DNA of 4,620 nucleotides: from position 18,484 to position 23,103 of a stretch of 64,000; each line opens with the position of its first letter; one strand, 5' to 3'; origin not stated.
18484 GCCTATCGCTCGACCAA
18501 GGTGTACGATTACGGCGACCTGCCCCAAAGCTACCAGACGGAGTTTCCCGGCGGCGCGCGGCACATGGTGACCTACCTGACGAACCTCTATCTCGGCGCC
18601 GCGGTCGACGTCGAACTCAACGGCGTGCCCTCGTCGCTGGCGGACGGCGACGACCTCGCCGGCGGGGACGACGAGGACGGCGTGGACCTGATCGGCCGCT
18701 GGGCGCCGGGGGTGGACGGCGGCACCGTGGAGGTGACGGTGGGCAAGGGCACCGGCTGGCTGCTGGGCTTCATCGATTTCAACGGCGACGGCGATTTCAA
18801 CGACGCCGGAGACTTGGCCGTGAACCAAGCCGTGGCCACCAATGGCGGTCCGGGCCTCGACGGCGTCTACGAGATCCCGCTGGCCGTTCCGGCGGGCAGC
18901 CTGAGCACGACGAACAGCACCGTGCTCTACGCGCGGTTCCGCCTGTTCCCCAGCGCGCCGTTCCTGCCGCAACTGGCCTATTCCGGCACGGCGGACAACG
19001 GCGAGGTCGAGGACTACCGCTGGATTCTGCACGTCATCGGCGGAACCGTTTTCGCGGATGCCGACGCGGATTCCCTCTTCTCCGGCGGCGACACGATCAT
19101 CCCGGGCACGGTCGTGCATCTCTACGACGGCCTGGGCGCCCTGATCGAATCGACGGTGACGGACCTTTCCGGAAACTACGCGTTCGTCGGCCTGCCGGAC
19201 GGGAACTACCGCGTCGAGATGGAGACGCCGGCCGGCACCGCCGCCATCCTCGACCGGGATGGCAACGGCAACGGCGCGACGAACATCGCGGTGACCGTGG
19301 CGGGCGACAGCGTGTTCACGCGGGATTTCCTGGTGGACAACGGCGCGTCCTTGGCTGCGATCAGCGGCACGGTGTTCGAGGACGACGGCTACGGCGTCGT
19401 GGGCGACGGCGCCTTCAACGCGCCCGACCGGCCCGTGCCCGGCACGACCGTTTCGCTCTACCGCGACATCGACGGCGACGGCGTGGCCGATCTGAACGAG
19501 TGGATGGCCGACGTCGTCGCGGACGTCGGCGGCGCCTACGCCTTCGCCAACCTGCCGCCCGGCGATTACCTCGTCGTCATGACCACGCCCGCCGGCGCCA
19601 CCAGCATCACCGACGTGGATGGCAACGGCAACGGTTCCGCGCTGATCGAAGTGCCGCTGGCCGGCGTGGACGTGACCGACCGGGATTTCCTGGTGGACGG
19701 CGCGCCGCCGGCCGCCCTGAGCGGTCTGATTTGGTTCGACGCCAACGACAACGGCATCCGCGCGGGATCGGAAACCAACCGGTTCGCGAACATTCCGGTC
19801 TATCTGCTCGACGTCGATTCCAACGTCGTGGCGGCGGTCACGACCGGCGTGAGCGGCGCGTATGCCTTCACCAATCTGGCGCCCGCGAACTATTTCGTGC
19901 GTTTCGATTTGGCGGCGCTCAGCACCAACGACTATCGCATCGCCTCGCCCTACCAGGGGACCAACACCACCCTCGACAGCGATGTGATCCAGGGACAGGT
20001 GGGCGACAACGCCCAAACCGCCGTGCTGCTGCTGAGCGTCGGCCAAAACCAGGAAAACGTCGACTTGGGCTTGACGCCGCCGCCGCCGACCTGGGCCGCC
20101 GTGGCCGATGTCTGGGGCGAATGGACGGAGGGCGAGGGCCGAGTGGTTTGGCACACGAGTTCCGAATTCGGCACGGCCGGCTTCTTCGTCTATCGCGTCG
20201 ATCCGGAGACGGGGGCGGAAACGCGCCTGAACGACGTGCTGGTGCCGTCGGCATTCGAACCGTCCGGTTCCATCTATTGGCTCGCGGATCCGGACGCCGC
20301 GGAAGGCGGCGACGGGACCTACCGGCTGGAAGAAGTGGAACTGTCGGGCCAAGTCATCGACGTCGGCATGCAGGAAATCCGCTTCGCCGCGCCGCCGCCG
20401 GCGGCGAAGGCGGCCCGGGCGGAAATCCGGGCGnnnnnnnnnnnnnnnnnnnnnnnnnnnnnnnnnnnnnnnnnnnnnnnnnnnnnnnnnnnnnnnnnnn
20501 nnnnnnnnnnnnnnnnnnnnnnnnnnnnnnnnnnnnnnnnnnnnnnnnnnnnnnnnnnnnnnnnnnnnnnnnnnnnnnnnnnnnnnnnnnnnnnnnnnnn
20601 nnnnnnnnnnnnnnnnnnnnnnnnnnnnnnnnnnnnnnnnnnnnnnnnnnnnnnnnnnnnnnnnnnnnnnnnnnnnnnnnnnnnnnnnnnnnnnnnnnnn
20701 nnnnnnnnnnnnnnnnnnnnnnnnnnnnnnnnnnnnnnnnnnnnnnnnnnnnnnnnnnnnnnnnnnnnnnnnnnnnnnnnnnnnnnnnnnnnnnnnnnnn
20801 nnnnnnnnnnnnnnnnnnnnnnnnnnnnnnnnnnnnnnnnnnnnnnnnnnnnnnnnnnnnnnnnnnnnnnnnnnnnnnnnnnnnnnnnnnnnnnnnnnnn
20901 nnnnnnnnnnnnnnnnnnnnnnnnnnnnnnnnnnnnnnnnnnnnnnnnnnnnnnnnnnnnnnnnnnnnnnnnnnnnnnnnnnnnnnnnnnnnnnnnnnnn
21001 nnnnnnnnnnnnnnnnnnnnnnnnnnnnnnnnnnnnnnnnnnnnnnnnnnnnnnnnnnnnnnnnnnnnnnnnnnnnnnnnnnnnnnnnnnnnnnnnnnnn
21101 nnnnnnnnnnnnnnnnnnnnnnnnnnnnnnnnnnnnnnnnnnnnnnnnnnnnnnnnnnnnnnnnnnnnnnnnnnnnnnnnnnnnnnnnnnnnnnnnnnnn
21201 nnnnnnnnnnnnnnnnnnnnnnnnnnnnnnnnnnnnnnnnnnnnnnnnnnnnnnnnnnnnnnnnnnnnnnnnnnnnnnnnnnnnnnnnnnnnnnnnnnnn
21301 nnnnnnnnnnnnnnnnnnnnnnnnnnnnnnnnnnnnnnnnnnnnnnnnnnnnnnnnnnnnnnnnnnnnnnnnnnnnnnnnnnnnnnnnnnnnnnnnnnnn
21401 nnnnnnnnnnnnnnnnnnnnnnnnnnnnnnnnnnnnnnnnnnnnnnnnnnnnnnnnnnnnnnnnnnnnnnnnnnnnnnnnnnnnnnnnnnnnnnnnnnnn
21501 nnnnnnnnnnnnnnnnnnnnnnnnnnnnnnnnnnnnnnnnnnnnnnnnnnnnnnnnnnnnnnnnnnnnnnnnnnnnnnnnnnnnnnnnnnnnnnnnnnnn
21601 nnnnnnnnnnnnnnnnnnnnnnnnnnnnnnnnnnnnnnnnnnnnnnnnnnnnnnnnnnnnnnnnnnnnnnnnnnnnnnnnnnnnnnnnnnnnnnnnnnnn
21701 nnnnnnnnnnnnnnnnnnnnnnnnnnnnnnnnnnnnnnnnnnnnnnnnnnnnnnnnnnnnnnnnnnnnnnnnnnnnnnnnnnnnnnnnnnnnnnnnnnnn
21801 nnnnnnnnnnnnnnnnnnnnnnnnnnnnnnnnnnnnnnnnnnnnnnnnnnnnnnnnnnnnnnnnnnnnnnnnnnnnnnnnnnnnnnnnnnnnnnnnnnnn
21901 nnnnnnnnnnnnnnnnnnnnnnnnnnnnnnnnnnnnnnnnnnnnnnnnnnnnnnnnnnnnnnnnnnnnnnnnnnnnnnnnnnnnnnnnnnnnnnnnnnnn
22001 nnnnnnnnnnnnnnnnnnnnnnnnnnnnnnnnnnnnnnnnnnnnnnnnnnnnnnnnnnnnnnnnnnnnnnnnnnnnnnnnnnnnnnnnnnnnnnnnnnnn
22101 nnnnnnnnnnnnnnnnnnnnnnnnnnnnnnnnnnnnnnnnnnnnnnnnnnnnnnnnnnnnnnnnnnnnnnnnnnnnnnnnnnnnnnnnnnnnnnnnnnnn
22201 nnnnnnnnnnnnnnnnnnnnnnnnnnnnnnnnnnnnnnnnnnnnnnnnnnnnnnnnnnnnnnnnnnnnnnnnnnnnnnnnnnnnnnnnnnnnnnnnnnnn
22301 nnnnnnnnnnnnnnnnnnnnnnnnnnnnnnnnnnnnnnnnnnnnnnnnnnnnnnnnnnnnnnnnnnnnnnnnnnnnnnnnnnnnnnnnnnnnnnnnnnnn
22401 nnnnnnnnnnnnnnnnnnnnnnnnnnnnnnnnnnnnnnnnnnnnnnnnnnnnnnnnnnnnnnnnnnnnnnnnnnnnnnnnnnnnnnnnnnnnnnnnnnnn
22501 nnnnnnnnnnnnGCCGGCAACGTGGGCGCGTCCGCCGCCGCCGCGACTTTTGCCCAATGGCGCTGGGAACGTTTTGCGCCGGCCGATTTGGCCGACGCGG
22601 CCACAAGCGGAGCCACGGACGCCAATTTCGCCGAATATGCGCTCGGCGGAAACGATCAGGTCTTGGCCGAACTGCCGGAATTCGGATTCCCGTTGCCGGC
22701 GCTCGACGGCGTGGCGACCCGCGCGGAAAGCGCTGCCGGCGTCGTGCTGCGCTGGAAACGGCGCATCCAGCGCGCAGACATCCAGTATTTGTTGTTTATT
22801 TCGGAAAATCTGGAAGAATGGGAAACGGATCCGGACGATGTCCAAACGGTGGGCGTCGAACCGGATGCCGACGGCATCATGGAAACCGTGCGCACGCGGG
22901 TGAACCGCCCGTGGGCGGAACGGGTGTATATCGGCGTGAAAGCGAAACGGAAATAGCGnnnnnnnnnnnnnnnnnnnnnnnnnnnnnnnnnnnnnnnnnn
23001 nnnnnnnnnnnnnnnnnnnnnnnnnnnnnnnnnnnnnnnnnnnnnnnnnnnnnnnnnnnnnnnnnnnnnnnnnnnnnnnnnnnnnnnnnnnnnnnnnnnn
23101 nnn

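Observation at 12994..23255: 3320-aa surface protein (SdrD-B-like repeats + C-terminal gingipain-like C25 peptidase) whose stop is 2 nt from the PqqD start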

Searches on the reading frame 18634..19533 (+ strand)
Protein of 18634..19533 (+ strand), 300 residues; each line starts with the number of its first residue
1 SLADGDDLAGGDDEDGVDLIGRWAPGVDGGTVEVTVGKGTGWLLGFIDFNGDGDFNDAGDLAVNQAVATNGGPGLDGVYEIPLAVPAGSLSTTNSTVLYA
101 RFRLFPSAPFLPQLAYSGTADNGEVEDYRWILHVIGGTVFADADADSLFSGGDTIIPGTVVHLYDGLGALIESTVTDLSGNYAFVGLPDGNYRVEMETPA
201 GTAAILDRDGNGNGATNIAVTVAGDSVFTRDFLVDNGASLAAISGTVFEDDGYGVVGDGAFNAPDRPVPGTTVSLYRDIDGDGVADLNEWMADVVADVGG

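Call 75: search_protein_families(library=pfam, proteins=[window:18634-19533:+], max_evalue=0.01)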
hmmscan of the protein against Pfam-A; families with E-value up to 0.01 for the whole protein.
window:18634-19533:+ (300 aa): 3 families
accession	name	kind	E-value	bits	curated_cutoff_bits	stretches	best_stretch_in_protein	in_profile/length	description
PF17210.9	SdrD_B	-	1e-13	51.9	29.7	1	135-212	3-80/112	SdrD B-like domain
PF20009.4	GEVED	-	1.1e-09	39.4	24.4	1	45-129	4-76/78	GEVED domain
PF13620.12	CarboxypepD_reg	-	1.9e-05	25.4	32.3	1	154-200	12-58/82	Carboxypeptidase regulatory-like domain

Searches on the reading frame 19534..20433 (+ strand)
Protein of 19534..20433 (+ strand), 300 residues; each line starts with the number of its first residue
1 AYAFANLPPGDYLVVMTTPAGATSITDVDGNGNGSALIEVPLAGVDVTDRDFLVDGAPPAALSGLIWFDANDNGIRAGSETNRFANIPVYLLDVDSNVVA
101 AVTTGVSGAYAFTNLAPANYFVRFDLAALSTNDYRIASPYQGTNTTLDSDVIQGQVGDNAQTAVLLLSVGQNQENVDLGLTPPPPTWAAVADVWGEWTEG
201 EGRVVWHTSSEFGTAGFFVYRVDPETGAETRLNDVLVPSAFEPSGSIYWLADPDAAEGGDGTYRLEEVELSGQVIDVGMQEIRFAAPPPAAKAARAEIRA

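Call 75: search_protein_families(library=pfam, proteins=[window:19534-20433:+], max_evalue=0.01)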
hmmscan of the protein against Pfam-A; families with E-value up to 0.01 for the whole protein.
window:19534-20433:+ (300 aa): 3 families
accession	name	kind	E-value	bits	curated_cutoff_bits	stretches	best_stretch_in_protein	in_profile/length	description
PF17210.9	SdrD_B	-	1.1e-22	80.8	29.7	1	64-180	5-112/112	SdrD B-like domain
PF13620.12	CarboxypepD_reg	-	3.3e-07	31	32.3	1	84-146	14-76/82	Carboxypeptidase regulatory-like domain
PF17802.7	SpaA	-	0.0071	16.9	23.1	0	84-122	16-56/91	Prealbumin-like fold domain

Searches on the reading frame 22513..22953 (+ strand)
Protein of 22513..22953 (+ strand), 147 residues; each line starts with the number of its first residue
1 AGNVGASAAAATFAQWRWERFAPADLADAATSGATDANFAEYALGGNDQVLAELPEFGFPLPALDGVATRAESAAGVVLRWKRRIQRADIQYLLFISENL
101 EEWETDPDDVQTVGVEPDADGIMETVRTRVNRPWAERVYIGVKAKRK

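Call 51: find_homologous_proteins(query=window:22513-22953:+, max_evalue=0.001)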
Query window:22513-22953:+ (147 aa): 11 proteins with E <= 0.001 among 472 candidates.
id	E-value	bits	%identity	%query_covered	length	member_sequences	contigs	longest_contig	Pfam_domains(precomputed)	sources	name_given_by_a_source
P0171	1.4e-69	250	78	99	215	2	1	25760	PF01364.25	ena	-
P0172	1.3e-68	247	79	93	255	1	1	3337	PF01364.25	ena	-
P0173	6.3e-65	235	76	100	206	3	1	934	-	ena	-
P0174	3.2e-52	194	64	100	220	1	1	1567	PF01364.25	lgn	-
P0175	1.4e-51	192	59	100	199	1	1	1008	-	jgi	jgi:hypothetical protein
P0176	1.2e-49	186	60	100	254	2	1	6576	PF01364.25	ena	-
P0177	3.3e-48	181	59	100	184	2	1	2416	-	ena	-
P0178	7.7e-48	180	56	99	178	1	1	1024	-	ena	-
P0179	2.8e-45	172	60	100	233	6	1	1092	PF01364.25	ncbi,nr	ncbi:MAG: hypothetical protein EOM72_14465, partial [Opitutae bacterium]|nr:hypothetical protein [Op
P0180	9.9e-43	163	54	99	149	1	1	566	-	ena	-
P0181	7.3e-26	109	60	65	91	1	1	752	-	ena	-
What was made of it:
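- Tried and rejected: The word-index search with the 147-aa C-terminal module returned only short fragments, mostly recognisable as C25 protein ends (call 51).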

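Call 60: search_protein_representatives(protein=window:22513-22953:+)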
Query: 147 residues. Proteins with E-value up to 0.001 (for the whole library): 62; up to 1e-10: 24; up to 1e-30: 11. The best 62 are listed.
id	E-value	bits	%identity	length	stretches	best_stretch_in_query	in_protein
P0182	6.8e-49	181.8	66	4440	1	1-147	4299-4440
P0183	6.8e-49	181.8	58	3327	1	6-147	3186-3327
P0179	8.9e-46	171.6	63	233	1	1-147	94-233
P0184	3.5e-45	169.7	60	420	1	2-147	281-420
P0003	7.8e-42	158.9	59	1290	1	1-147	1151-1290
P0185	2.1e-38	147.7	52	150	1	1-147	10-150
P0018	7.7e-36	139.4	55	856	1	1-147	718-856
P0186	7.9e-36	139.4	60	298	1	11-147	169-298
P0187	7.6e-35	136.2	56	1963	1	1-147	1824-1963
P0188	3.8e-31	124.2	48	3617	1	1-145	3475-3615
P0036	5.3e-31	123.7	47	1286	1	8-147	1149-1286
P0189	3.9e-27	111.2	51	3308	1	1-146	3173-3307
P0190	4.2e-26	107.9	45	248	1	1-143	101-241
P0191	7.6e-26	107.0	57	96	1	46-147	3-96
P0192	2.7e-23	98.8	47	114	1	35-147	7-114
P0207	2.8e-07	46.8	30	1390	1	6-135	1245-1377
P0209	1.1e-06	44.9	34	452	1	11-134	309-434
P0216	1.7e-05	41.0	34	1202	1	8-136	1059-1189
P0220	1.1e-04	38.4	36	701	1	21-140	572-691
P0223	1.7e-04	37.8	32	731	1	13-143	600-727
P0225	2.7e-04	37.1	34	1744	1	8-135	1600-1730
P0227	3.0e-04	37.0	31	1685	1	13-131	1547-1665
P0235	7.5e-04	35.7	38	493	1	8-134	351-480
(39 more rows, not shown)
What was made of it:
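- Tried and rejected: The exhaustive search (call 60) was needed.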

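Call 62: search_protein_families(library=pfam, proteins=[P0207, P0216, P0220, P0223, P0225, P0227, P0209, P0235], max_evalue=0.0001)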
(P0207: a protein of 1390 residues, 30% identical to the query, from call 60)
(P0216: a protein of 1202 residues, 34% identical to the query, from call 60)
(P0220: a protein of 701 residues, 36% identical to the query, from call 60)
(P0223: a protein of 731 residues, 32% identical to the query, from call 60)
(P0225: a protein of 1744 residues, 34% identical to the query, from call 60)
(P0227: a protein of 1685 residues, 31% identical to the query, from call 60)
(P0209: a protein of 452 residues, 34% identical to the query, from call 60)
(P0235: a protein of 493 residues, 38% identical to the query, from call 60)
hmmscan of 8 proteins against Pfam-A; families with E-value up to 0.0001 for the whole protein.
P0207 (1390 aa): 3 families
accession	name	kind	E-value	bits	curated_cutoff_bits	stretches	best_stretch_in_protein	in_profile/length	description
PF13620.12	CarboxypepD_reg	-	2e-09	38.1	32.3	1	384-473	2-81/82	Carboxypeptidase regulatory-like domain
PF13927.12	Ig_3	-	2.8e-06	28.2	30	0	1166-1232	2-78/78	Immunoglobulin domain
PF15780.11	ASH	-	5.6e-05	23.7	27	0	286-362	12-91/98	Abnormal spindle-like microcephaly-assoc'd, ASPM-SPD-2-Hydin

P0216 (1202 aa): 2 families
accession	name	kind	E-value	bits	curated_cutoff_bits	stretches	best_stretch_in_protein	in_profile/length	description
PF17164.10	DUF5122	-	9.7e-89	291.8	27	8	709-744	1-36/36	Domain of unknown function (DUF5122) beta-propeller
PF19755.4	DUF6242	-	7.6e-05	23.1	29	0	441-527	125-217/217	Domain of unknown function (DUF6242)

P0220 (701 aa): 0 families

P0223 (731 aa): 0 families

P0225 (1744 aa): 8 families
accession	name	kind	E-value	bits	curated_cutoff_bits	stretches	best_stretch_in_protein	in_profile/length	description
PF03160.20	Calx-beta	-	6.2e-65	217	27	5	1270-1379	6-119/119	Calx-beta domain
PF18911.6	PKD_4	-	1.9e-11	44.3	27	1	637-711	3-76/85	PKD domain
PF00801.26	PKD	-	8e-10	39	23.5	1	642-712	4-74/80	PKD domain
PF13620.12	CarboxypepD_reg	-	8.9e-10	39.2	32.3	1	727-797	2-72/82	Carboxypeptidase regulatory-like domain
PF05548.17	Peptidase_M11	-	1.3e-06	28.1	21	1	417-514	113-195/303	Gametolysin peptidase M11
PF13715.12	CarbopepD_reg_2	-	4.6e-06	27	32.2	1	727-785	1-56/88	CarboxypepD_reg-like domain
PF16132.11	DUF4843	-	2.4e-05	24.4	34.5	0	1085-1150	60-127/163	Domain of unknown function (DUF4843)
PF16397.10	DUF5006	-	7.4e-05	22.5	34.1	0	981-1134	85-234/263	Domain of unknown function (DUF5006)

P0227 (1685 aa): 1 family
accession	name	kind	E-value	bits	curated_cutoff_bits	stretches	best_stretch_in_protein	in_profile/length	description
PF03160.20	Calx-beta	-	2.2e-07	31.4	27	1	1445-1544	15-117/119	Calx-beta domain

P0209 (452 aa): 2 families
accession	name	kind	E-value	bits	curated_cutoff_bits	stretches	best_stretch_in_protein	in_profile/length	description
PF13385.13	Laminin_G_3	-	7.4e-18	65.6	27.6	1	8-97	62-150/151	Concanavalin A-like lectin/glucanases superfamily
PF22352.2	K319L-like_PKD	-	1.5e-08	34.9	27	1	114-198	1-84/84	K319L-like, PKD domain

P0235 (493 aa): 1 family
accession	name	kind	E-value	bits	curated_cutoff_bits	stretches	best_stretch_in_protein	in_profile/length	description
PF17963.7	Big_9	-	2e-07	32.2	23.6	0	24-113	1-82/89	Bacterial Ig domain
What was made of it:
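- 22513..22953 (+): C-terminal module (aa 3174-3320): helices, a low-confidence linker carrying the invariant AELPEFG motif (22666-22686), then a six-to-seven-strand beta-sandwich. Weaker relatives end Calx-beta, PKD, DUF5122 and LamG proteins that lack a C25 domain (call 62).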

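Call 75: search_protein_families(library=pfam, proteins=[window:22513-22953:+], max_evalue=0.01)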
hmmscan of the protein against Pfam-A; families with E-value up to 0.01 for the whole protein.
window:22513-22953:+ (147 aa): 0 families

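Call 83: predict_structure(alignment_id=A3)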
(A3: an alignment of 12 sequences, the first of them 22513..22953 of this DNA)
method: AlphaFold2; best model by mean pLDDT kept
length: 147 residues; sequences in the alignment: 12
mean_pLDDT: 56.4   pTM: 0.41
mean pLDDT of the five models: 56.4, 55.0, 54.7, 40.3, 40.1
residues with pLDDT >= 90: 0; 70-90: 47; 50-70: 43; < 50: 57
segments of 3 or more residues with pLDDT < 50: 1-22, 40-74
pLDDT, mean of each block of 10 residues (from residue 1): 29 36 57 57 40 33 33 57 73 70 66 82 79 68 72
secondary structure, 60 per line:
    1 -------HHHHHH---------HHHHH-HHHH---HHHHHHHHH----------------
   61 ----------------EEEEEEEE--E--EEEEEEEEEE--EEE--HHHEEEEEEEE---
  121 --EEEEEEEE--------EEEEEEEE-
elements in order: H8-13 H23-27 H29-32 H36-44 E77-84 E90-99 E102-104 E110-117 E123-130 E139-146
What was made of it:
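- On PorU, T9SS sortase (NCBIfam NF033707): The stand-alone model is poor (pLDDT 56, call 83).
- Tried and rejected: *The terminal beta-sandwich is a T9SS signal domain.* The stand-alone model was poor (pLDDT 56, call 83).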

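Call 87: fold_search(model_id=the predicted structure, library=pdb)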
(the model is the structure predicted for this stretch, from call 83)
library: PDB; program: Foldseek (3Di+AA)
matches with E <= 10: 1673; with E <= 0.001: 0
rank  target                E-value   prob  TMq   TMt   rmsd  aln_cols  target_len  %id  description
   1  2mha_A                3.9e-02  0.92  0.30  0.18   4.7        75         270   21  CRYSTAL STRUCTURE OF THE MAJOR HISTOCOMPATIBILITY COMPLEX CLASS I H-2KB MOLECULE CONTAINING A SINGLE VIRAL PEPTIDE: IM (released 1993-10-31)
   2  5j6g_C                7.4e-02  0.63  0.27  0.17   7.4        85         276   25  Recognition of the MHC class Ib molecule H2-Q10 by the natural killer cell receptor Ly49C (released 2016-07-13)
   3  3rgv_C                7.4e-02  0.60  0.27  0.17   7.1        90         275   19  A single TCR bound to MHCI and MHC II reveals switchable TCR conformers (released 2011-07-20)
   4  5f1i_D                7.9e-02  0.89  0.30  0.19   4.4        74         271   22  MHC with 9-mer peptide (released 2016-11-30)
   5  5y91_A                8.4e-02  0.85  0.29  0.18   6.8        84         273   10  The structure of the MHC class I molecule of bony fishes provides insights into the conserved nature of the antigen-pr (released 2017-09-20)
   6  7n5q_A                8.4e-02  0.63  0.27  0.16   7.5        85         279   26  Peptide-MHC complex of mouse H2-Db presenting PA224 with E4C mutation (released 2022-07-20)
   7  5kd7_F                8.4e-02  0.38  0.24  0.15  14.4       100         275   14  Crystal Structure of Murine MHC-I H-2Dd in complex with Murine Beta2-Microglobulin and a Variant of Peptide (PV9) of H (released 2017-10-11)
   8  4cvz_A                8.9e-02  0.66  0.26  0.15  11.6        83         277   16  COMPLEX OF A B21 CHICKEN MHC CLASS I MOLECULE AND A 10MER CHICKEN PEPTIDE (released 2015-05-06)
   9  4cw1_D                8.9e-02  0.38  0.23  0.14  12.3        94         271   16  COMPLEX OF A B14 CHICKEN MHC CLASS I MOLECULE AND A 9MER CHICKEN PEPTIDE (released 2015-05-06)
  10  7k80_A                9.4e-02  0.87  0.31  0.19   4.1        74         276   20  KIR3DL1*001 in complex with HLA-A*24:02 presenting the RYPLTFGW peptide (released 2020-12-09)
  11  5mzm_A                1.0e-01  0.30  0.21  0.13  13.5        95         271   16  Structure of H-2Db in complex with TEIPP APL Trh4 p3P (released 2018-03-21)
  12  8jv0_A                1.1e-01  0.63  0.28  0.17   6.0        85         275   19  Crystal structure of the SLA-2*1001 allele and ASFV antigenic peptide at 2.2A resolution (released 2024-06-05)
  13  3bew_A                1.1e-01  0.38  0.23  0.14  13.7        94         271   17  10mer Crystal Structure of chicken MHC class I haplotype B21 (released 2008-01-01)
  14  1ed3_A                1.1e-01  0.84  0.30  0.18   4.3        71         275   22  CRYSTAL STRUCTURE OF RAT MINOR HISTOCOMPATIBILITY ANTIGEN COMPLEX RT1-AA/MTF-E. (released 2001-02-28)
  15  4e0r_A                1.1e-01  0.63  0.27  0.16  11.3        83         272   13  Structure of the chicken MHC class I molecule BF2*0401 (released 2012-11-21)
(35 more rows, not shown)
